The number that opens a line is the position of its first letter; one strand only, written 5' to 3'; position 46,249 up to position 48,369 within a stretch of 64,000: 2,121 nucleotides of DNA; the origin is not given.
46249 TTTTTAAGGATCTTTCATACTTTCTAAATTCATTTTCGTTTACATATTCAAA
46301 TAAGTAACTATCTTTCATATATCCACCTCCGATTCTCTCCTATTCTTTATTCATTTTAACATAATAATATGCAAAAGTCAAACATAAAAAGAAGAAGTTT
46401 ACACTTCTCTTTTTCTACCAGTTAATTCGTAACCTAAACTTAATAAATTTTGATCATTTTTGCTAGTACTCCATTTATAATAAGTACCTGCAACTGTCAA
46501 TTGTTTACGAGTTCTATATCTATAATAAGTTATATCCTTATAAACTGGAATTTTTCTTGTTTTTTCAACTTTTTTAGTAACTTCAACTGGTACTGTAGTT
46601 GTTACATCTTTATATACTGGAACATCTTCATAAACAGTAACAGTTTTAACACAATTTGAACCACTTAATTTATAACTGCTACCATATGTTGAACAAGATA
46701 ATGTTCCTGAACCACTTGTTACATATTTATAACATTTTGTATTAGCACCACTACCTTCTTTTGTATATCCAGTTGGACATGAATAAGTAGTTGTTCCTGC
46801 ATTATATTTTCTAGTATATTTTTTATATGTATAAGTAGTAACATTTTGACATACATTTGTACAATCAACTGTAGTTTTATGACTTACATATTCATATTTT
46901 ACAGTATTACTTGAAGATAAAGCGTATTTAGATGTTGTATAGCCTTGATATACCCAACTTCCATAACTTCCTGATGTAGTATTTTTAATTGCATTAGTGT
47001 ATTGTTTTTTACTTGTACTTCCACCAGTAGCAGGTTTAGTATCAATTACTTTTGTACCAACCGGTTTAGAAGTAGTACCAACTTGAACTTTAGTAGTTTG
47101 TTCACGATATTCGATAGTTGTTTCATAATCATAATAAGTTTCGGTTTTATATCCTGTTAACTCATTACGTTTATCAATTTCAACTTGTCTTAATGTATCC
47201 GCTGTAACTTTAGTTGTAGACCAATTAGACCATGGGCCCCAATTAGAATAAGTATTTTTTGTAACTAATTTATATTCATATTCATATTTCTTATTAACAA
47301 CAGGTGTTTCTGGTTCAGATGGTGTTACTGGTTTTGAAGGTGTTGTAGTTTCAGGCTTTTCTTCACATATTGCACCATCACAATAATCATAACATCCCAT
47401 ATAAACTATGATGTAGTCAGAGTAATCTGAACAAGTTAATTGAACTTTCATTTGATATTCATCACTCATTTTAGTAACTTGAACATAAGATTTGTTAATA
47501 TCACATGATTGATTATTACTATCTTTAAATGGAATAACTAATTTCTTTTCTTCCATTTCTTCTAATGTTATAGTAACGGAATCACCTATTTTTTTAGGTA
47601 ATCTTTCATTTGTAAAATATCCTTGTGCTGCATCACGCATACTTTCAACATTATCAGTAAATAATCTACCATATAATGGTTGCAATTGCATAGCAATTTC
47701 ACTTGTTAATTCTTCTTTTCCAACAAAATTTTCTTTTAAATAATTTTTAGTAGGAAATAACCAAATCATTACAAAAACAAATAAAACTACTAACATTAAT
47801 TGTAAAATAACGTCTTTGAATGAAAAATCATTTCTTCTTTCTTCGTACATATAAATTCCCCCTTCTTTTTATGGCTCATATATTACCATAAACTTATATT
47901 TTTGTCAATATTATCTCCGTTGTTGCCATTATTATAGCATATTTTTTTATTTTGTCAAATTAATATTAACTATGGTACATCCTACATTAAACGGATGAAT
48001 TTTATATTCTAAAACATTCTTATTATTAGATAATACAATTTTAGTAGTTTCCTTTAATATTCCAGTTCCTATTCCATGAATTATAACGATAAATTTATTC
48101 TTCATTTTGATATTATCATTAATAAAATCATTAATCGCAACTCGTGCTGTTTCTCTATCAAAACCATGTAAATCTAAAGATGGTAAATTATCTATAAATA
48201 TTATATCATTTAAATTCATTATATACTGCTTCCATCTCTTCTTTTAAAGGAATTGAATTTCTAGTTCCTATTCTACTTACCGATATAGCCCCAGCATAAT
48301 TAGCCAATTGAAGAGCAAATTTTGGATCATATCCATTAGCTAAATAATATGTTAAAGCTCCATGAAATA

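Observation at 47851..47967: Duplicated regulatory cassette, copy B (upstream of the Thr/Tyr/Cys-rich surface protein; overlaps the 3' end of the Smr gene)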

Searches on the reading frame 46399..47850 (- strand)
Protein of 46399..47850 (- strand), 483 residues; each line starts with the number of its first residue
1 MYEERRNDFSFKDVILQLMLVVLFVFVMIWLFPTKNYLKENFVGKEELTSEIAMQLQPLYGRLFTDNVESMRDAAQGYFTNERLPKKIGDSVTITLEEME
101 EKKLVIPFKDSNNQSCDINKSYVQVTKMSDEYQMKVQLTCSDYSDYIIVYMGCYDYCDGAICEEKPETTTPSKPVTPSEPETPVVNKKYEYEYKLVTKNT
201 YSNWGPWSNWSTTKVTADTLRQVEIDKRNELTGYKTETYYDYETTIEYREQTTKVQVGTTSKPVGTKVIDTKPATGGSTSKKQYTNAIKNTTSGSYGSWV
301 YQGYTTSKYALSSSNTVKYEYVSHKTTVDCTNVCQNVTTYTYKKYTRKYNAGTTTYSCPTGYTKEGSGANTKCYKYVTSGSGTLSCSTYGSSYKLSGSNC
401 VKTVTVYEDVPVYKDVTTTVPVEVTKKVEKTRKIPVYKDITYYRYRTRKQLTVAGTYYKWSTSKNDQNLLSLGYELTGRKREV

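Call 12: search_protein_families(library=pfam, proteins=[window:46399-47850:-], max_evalue=0.1)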
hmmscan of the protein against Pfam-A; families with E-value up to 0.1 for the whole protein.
window:46399-47850:- (483 aa): 0 families

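Call 14: find_encoding_contigs(protein=window:46399-47850:-, flank=6000, max_places=10)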
Protein window:46399-47850:- (483 aa): 8 contigs read that carry it; 5 places shown.
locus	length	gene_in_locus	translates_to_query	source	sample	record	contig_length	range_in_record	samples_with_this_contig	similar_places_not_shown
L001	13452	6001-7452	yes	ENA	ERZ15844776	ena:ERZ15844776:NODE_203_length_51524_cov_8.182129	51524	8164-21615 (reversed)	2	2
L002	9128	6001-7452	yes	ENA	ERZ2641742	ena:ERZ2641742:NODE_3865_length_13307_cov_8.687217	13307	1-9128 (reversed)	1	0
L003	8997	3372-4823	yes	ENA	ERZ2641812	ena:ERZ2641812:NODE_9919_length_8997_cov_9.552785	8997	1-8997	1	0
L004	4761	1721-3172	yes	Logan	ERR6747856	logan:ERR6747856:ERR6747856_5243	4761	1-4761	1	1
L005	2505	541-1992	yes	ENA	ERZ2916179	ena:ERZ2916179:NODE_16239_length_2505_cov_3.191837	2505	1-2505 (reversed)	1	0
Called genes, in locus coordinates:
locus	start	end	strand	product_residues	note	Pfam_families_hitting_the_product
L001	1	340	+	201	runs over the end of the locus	PF00265:TK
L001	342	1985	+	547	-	PF09972:DUF2207 (weak), PF20990:DUF2207_C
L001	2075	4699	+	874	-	PF01326:PPDK_N, PF00391:PEP-utilizers, PF02896:PEP-utilizers_C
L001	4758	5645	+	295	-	PF00294:PfkB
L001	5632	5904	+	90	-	PF01713:Smr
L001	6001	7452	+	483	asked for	-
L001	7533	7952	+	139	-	-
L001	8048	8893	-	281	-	-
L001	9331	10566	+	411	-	PF00226:DnaJ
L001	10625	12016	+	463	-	PF01406:tRNA-synt_1e, PF09334:tRNA-synt_1g (faint)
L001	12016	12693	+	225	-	PF04298:Zn_peptidase_2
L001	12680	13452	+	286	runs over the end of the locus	PF01509:TruB_N, PF16198:TruB_C_2 (weak)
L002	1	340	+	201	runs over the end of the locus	PF00265:TK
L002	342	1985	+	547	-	PF09972:DUF2207 (weak), PF20990:DUF2207_C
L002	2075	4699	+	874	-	PF01326:PPDK_N, PF00391:PEP-utilizers, PF02896:PEP-utilizers_C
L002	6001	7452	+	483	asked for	-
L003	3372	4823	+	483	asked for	-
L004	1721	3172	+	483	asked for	-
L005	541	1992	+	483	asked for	-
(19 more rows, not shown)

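Call 16: find_homologous_proteins(query=window:46399-47850:-, max_evalue=0.001)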
Query window:46399-47850:- (483 aa): 756 proteins with E <= 0.001 among 8000 candidates; the best 120 are listed.
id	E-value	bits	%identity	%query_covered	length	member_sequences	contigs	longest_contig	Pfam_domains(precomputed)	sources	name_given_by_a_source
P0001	2.9e-294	994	90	100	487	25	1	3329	-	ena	-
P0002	1.9e-264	895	82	100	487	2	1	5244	-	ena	-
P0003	3.4e-244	829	74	100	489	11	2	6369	-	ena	-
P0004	2.6e-236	803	73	100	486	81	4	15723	-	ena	-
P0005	1.3e-231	787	74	100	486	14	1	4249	-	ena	-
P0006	8.3e-231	785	74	100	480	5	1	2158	-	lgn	-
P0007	3.3e-227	773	99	72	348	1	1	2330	-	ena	-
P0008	4.7e-224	762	70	100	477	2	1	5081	-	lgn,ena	-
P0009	5.8e-221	752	69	100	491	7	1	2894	-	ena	-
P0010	7.9e-221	752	71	100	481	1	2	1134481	-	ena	-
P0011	2.3e-219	747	70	100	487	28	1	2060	-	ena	-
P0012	3.0e-216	737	68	100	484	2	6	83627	-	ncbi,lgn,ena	-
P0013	9.0e-210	715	68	100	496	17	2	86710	-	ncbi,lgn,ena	-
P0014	4.1e-194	664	65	100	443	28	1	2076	-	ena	-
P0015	1.3e-192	659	64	100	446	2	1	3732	-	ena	-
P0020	5.6e-173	594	59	100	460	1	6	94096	-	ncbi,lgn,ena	-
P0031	1.3e-119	418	49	100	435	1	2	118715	-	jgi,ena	-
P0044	4.0e-106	374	47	100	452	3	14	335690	-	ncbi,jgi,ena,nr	ncbi:MAG: hypothetical protein E7170_03760 [Firmicutes bacterium]|nr:hypothetical protein [Bacillota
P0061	5.0e-88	314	41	100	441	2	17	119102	-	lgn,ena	-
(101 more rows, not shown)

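Call 17: find_encoding_contigs(protein=P0010, flank=10000, max_places=1)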
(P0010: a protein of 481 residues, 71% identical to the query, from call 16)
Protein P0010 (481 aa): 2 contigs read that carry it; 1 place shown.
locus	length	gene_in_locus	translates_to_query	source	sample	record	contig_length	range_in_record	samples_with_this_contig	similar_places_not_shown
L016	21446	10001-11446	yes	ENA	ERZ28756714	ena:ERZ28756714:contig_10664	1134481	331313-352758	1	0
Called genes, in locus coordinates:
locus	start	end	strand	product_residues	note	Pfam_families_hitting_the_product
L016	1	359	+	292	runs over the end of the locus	PF02899:Phage_int_SAM_1, PF13102:Phage_int_SAM_5, PF13495:Phage_int_SAM_4 (weak), PF00589:Phage_integrase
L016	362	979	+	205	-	PF00265:TK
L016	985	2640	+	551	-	PF09972:DUF2207, PF20990:DUF2207_C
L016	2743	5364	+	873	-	PF01326:PPDK_N, PF00391:PEP-utilizers, PF02896:PEP-utilizers_C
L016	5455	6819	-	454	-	PF23750:RsgI_M, PF03413:PepSY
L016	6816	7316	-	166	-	PF04542:Sigma70_r2, PF08281:Sigma70_r4_2, PF04545:Sigma70_r4 (weak)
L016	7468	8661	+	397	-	PF02073:Peptidase_M29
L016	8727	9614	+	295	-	PF00294:PfkB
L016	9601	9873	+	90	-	PF01713:Smr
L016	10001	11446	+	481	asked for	-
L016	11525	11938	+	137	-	-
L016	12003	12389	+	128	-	-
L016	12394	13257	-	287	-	-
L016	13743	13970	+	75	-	-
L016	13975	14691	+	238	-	-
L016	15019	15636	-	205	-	-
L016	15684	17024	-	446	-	PF01076:Mob_Pre, PF28422:CCDC89 (weak)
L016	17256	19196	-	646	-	PF00239:Resolvase, PF07508:Recombinase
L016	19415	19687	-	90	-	-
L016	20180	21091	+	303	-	-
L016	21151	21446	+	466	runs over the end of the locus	PF01406:tRNA-synt_1e, PF09334:tRNA-synt_1g (faint)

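Call 18: find_encoding_contigs(protein=P0012, flank=8000, max_places=1)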
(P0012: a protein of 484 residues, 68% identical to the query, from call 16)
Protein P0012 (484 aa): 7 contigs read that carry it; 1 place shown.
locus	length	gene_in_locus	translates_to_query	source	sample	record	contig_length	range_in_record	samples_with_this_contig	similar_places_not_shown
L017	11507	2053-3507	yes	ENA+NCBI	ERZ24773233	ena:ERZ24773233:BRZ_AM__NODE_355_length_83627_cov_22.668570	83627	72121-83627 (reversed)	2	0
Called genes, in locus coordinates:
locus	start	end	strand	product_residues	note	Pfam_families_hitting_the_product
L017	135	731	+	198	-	-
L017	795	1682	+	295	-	PF00294:PfkB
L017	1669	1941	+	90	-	PF01713:Smr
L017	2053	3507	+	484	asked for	-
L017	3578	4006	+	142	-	-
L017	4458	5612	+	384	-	PF00226:DnaJ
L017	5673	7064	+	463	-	PF01406:tRNA-synt_1e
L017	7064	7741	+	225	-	PF04298:Zn_peptidase_2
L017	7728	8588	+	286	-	PF01509:TruB_N, PF16198:TruB_C_2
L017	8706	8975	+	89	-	PF00312:Ribosomal_S15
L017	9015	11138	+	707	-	PF01138:RNase_PH, PF03725:RNase_PH_C, PF03726:PNPase, PF01138:RNase_PH, PF03725:RNase_PH_C (weak), PF00575:S1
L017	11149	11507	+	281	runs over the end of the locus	-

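Call 19: find_encoding_contigs(protein=P0020, flank=8000, max_places=1)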
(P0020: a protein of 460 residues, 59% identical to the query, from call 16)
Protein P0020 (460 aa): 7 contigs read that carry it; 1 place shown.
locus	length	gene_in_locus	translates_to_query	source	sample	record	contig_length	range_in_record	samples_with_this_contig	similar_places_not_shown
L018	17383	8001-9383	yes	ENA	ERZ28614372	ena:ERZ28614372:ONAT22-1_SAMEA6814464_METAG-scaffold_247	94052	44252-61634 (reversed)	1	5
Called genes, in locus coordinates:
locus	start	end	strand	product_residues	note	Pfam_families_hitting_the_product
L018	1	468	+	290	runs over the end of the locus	PF02899:Phage_int_SAM_1, PF13102:Phage_int_SAM_5, PF13495:Phage_int_SAM_4, PF00589:Phage_integrase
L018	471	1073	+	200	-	PF00265:TK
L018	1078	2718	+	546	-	PF20990:DUF2207_C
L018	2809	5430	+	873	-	PF01326:PPDK_N, PF00391:PEP-utilizers, PF02896:PEP-utilizers_C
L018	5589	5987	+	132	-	-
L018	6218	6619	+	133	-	-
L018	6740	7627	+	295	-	PF00294:PfkB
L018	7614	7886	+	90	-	PF01713:Smr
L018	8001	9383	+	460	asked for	-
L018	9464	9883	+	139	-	-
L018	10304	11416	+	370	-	PF00226:DnaJ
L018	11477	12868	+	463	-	PF01406:tRNA-synt_1e, PF01921:tRNA-synt_1f (faint)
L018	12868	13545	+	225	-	PF04298:Zn_peptidase_2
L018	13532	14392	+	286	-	PF01509:TruB_N, PF16198:TruB_C_2 (weak)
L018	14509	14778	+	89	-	PF00312:Ribosomal_S15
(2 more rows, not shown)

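Call 22: find_encoding_contigs(protein=P0044, flank=8000, max_places=1)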
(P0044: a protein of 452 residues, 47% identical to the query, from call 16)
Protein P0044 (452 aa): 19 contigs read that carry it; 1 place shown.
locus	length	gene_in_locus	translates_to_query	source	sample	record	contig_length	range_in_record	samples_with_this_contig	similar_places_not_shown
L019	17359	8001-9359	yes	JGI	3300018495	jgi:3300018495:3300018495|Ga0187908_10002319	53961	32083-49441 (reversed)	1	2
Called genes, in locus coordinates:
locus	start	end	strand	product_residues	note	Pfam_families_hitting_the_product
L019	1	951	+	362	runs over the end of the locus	-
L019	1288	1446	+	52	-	-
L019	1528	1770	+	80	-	-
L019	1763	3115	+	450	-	-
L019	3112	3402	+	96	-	-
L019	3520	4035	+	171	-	PF04167:DUF402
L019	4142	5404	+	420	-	PF07804:HipA_C (faint)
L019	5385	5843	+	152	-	-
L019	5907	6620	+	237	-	-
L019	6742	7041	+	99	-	-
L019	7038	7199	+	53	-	-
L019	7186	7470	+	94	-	PF14602:Hexapep_2, PF00132:Hexapep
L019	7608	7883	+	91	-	PF01713:Smr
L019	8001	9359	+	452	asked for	-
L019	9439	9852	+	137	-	-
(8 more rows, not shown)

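Call 23: find_encoding_contigs(protein=P0031, flank=8000, max_places=1)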
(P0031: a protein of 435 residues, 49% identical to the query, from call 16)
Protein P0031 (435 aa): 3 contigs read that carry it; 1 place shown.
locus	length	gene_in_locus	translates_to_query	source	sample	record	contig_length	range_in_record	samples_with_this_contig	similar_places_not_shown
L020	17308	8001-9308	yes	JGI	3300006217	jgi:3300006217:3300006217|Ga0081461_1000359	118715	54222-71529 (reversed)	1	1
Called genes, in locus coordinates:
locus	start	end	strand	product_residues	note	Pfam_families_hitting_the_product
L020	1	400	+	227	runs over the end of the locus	-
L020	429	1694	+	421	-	PF00464:SHMT, PF01053:Cys_Met_Meta_PP, PF00155:Aminotran_1_2, PF01041:DegT_DnrJ_EryC1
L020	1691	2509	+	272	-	PF00763:THF_DHG_CYH, PF02882:THF_DHG_CYH_C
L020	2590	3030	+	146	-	PF13274:SocA_Panacea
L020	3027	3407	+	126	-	PF02452:PemK_toxin (weak)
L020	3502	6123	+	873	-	PF01326:PPDK_N, PF00391:PEP-utilizers, PF02896:PEP-utilizers_C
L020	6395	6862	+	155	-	-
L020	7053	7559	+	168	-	PF06210:DUF1003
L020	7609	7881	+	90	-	PF01713:Smr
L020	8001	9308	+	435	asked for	-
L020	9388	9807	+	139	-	-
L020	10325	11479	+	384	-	PF00226:DnaJ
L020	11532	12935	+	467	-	PF01406:tRNA-synt_1e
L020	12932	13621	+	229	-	PF04298:Zn_peptidase_2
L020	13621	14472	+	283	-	PF01509:TruB_N, PF16198:TruB_C_2 (weak)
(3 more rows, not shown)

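Call 24: find_encoding_contigs(protein=P0061, flank=8000, max_places=1)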
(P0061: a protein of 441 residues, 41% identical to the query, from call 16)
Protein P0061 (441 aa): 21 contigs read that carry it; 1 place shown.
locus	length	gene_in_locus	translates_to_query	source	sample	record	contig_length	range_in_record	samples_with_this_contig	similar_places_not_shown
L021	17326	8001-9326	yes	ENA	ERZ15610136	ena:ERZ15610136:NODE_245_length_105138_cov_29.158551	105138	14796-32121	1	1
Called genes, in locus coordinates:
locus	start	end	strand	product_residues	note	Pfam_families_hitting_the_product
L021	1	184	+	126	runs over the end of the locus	-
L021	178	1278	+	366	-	-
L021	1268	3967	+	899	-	PF00133:tRNA-synt_1, PF01406:tRNA-synt_1e (faint), PF09334:tRNA-synt_1g, PF08264:Anticodon_1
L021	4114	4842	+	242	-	-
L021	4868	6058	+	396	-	PF09903:DUF2130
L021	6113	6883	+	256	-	-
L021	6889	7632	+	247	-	-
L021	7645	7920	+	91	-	PF01713:Smr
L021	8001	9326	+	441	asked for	-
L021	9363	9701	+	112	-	PF04266:ASCH (weak)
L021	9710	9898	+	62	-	-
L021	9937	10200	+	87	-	-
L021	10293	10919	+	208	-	-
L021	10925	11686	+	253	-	PF02463:SMC_N (faint), PF13175:AAA_15 (faint), PF00005:ABC_tran, PF13304:AAA_21 (weak)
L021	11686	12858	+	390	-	PF12679:ABC2_membrane_2, PF12698:ABC2_membrane_3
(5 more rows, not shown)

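Call 42: search_protein_families(library=ncbifam, proteins=[window:46399-47850:-], max_evalue=0.1)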
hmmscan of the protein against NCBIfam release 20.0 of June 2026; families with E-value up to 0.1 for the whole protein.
window:46399-47850:- (483 aa): 0 families

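Call 43: search_solved_structures(query=window:46399-47850:-, max_evalue=1)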
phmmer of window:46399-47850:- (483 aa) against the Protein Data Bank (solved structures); distinct sequences matched with E-value up to 1: 0.

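Call 59: predict_structure(alignment_id=A5)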
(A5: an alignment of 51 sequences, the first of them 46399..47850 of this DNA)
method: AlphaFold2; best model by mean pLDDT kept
length: 483 residues; sequences in the alignment: 51
mean_pLDDT: 77.4   pTM: 0.27
mean pLDDT of the five models: 77.4, 77.1, 76.8, 75.5, 75.3
residues with pLDDT >= 90: 62; 70-90: 327; 50-70: 49; < 50: 45
segments of 3 or more residues with pLDDT < 50: 42-45, 47-52, 157-185
pLDDT, mean of each block of 10 residues (from residue 1): 55 82 83 57 47 53 79 82 78 86 80 78 83 85 79 52 36 37 57 88 92 90 91 84 81 81 79 62 83 83 91 90 89 84 91 82 83 76 67 76 82 80 82 84 93 87 88 88 82
secondary structure, 60 per line:
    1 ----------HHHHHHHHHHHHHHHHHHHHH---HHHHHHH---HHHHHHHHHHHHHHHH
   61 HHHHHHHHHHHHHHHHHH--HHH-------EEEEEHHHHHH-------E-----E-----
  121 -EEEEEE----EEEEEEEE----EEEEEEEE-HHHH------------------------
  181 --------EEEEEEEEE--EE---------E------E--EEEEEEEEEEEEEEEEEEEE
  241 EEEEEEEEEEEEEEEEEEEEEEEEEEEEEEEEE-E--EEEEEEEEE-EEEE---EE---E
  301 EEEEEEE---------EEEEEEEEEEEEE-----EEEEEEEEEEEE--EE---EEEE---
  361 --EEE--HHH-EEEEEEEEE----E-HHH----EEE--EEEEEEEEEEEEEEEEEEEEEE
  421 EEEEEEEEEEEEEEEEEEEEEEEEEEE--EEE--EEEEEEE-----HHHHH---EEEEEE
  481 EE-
elements in order: H11-31 H35-41 H45-78 E91-95 H96-101 E122-127 E132-139 E144-151 H153-156 E189-197 E221-273 E278-286 E288-291 E300-307 E317-329 E335-346 E354-357 E363-365 E372-380 E394-396 E399-447 E450-452 E455-461 H467-471 E475-482

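Call 61: fold_search(model_id=the predicted structure, library=pdb)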
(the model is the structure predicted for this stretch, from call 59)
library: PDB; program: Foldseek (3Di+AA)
matches with E <= 10: 233; with E <= 0.001: 0
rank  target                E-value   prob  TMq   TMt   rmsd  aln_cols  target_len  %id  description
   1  6qz9_0A               1.3e-02  0.72  0.11  0.15  32.5       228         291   11  The cryo-EM structure of the collar complex and tail axis in bacteriophage phi29 (released 2019-06-12)
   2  4p24_F                7.2e-02  0.09  0.07  0.11  53.3       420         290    8  pore forming toxin (released 2015-03-11)
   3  4p24_D                1.2e-01  0.04  0.06  0.08  55.2       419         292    9  pore forming toxin (released 2015-03-11)
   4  4p24_A                1.3e-01  0.07  0.07  0.11  53.8       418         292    7  pore forming toxin (released 2015-03-11)
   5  4p24_B                1.5e-01  0.05  0.06  0.10  53.1       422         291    7  pore forming toxin (released 2015-03-11)
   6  8egr_I                1.8e-01  0.09  0.05  0.07  26.8       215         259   10  Upper tail structure of Staphylococcus phage Andhra (released 2022-12-14)
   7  6wxe_2                2.0e-01  0.05  0.07  0.05  54.1       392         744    9  Cryo-EM reconstruction of VP5*/VP8* assembly from rhesus rotavirus particles - Upright conformation (released 2021-01-20)
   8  4tw1_E                2.2e-01  0.06  0.07  0.12  54.5       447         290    8  Crystal structure of the octameric pore complex of the Staphylococcus aureus Bi-component Toxin LukGH (released 2014-11-12)
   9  8jx3_A                2.2e-01  0.03  0.06  0.08  54.9       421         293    8  alpha-Hemolysin(G122S/K147R/K237C)-SpyTag/SpyCatcher head to head 14-mer (released 2024-07-03)
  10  8xcj_F                2.9e-01  0.04  0.06  0.07  48.6       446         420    9  Open State of central tail fiber of bacteriophage lambda upon binding to LamB (gpJ713-LamB complex) (released 2024-05-01)
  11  1ira_Y                4.2e-01  0.06  0.06  0.09  47.1       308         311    8  COMPLEX OF THE INTERLEUKIN-1 RECEPTOR WITH THE INTERLEUKIN-1 RECEPTOR ANTAGONIST (IL1RA) (released 1998-06-17)
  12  3anz_A                4.2e-01  0.05  0.07  0.11  53.6       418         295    8  Crystal Structure of alpha-hemolysin (released 2011-06-22)
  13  7yl9_H                4.2e-01  0.02  0.08  0.07  54.6       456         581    9  Cryo-EM structure of complete transmembrane channel E289A mutant Vibrio cholerae Cytolysin (released 2022-08-31)
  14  4tw1_O                4.4e-01  0.04  0.07  0.11  51.9       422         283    9  Crystal structure of the octameric pore complex of the Staphylococcus aureus Bi-component Toxin LukGH (released 2014-11-12)
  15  2b4h_A                4.4e-01  0.03  0.06  0.10  44.7       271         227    8  Crystal Structure of the Rhesus Rotavirus VP5 Antigen Domain Dimer (released 2006-04-18)
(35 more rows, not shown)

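Call 66: search_protein_families(library=phrogs, proteins=[window:46399-47850:-], max_evalue=0.01)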
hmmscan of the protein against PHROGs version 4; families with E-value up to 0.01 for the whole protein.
window:46399-47850:- (483 aa): 0 families

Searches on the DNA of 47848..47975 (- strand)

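Call 73: search_dna_similar(query=window:47848-47975:-, collection=phages, mode=distant, max_evalue=0.01, max_rows=10)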
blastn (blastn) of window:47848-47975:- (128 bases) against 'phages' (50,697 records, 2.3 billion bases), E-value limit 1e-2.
Records with a match: 4; places in all: 4; records where one place covers at least 80% of the query: 0.
Best place of each record, by identity: 80-90% 2; 60-80% 2.
By first word of the organism name: bajarodmic 2; Fusobacterium 1; Staphylococcus 1.
By host as written in the record: Peromyscus fraterculus 2; Fusobacterium sp. 1; Staphylococcus pseudintermedius 1.
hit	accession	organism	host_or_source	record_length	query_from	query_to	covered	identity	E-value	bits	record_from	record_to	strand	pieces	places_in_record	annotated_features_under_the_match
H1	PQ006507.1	bajarodmic virus 394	Peromyscus fraterculus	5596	18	78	48%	78.1%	2e-3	47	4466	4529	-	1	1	none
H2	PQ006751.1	bajarodmic virus 555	Peromyscus fraterculus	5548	18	78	48%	78.1%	2e-3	47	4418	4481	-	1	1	none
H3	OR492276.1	Fusobacterium phage phiKSUM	Fusobacterium sp.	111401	18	65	38%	83.7%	2e-3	46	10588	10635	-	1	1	hypothetical protein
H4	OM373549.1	Staphylococcus phage vB_SpsS-DH5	Staphylococcus pseudintermedius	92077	64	110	37%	83.0%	2e-3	46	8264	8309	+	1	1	record has no annotation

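Call 74: search_dna_similar(query=window:47848-47975:-, collection=plasmids, mode=distant, max_evalue=0.01, max_rows=10)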
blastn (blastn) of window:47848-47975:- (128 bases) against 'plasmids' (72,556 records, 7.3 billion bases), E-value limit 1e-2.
No match.

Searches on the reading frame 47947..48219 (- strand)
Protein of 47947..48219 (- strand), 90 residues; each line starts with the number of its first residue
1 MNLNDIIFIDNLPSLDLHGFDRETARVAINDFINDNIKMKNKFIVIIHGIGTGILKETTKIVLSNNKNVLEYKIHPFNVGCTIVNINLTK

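Call 12: search_protein_families(library=pfam, proteins=[window:47947-48219:-], max_evalue=0.1)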
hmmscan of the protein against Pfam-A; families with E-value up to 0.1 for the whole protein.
window:47947-48219:- (90 aa): 2 families
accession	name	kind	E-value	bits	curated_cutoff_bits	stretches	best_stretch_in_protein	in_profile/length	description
PF01713.27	Smr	-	4.1e-14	52.9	25.7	1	15-80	1-70/77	Smr domain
PF11988.14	Dsl1_N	-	0.0069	15.9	25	1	28-77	246-294/350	Retrograde transport protein Dsl1 N terminal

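Call 42: search_protein_families(library=ncbifam, proteins=[window:47947-48219:-], max_evalue=0.1)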
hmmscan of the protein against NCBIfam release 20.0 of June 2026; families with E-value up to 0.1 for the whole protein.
window:47947-48219:- (90 aa): 4 families
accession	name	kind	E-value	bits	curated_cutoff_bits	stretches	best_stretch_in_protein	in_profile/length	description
TIGR01069.2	mutS2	equivalog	6.6e-11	41.3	400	1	13-84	714-788/790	endonuclease MutS2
NF003432.0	PRK04946.1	equivalog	3.3e-08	33.6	128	1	15-77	98-160/181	endonuclease SmrB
NF033154.1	endonuc_SmrA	equivalog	0.00045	20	180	1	14-53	91-130/189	DNA endonuclease SmrA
NF008181.0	PRK10930.1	equivalog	0.0077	15.1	660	1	53-88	203-238/419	FtsH protease activity modulator HflK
